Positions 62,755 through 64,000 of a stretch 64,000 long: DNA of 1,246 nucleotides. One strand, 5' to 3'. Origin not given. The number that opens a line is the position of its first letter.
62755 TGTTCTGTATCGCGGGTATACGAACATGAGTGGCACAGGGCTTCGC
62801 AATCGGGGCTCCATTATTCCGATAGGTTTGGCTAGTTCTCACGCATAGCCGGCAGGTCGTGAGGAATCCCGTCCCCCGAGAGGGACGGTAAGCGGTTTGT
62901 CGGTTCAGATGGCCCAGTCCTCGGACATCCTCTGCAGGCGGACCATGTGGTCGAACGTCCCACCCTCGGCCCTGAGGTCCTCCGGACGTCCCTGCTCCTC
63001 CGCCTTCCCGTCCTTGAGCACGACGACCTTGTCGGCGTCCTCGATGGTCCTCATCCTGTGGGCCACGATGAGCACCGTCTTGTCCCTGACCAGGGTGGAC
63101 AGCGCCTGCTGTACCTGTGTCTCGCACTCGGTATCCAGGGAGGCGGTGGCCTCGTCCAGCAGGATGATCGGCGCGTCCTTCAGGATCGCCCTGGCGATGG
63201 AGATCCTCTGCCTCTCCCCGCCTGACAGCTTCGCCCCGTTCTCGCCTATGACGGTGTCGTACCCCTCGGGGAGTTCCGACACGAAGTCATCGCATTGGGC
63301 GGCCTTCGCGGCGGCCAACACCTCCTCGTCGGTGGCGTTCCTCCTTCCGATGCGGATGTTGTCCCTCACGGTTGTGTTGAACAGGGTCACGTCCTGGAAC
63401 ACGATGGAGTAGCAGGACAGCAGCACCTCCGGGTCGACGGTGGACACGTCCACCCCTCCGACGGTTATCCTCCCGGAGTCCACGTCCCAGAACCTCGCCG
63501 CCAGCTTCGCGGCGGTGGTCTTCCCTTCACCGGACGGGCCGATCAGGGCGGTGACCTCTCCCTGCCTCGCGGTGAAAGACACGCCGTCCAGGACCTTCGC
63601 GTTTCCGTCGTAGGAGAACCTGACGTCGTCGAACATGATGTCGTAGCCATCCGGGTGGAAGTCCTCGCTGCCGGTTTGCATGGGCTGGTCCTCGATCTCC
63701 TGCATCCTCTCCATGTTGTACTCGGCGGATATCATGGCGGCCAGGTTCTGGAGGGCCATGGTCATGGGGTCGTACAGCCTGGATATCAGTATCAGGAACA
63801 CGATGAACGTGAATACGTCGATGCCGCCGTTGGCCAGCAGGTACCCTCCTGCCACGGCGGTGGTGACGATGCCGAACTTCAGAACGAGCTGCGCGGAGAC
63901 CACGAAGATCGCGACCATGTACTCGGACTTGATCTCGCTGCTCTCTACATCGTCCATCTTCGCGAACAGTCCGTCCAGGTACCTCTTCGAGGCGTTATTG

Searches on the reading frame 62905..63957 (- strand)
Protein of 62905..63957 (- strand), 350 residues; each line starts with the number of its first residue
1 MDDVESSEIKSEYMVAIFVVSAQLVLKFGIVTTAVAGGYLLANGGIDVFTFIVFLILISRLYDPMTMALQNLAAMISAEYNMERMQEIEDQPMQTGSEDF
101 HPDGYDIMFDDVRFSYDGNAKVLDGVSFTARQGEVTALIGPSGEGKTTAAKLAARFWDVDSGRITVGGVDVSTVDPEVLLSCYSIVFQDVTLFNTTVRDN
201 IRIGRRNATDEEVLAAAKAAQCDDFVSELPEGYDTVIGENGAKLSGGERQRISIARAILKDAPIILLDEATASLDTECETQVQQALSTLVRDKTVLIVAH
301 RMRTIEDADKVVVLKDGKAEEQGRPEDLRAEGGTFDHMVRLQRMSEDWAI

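Call 7: search_protein_families(library=pfam, proteins=[window:62905-63957:-])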
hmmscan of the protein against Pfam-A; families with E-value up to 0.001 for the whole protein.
window:62905-63957:- (350 aa): 3 families
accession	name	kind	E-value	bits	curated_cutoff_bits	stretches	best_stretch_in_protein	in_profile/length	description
PF00005.33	ABC_tran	-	2e-29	103.4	25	1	123-272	1-137/137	ABC transporter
PF02463.25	SMC_N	-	4.1e-08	33.4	40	1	243-315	136-212/220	RecF/RecN/SMC N terminal domain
PF09818.15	ABC_ATPase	-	0.00024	20.7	23.2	0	220-305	135-218/283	P-loop domain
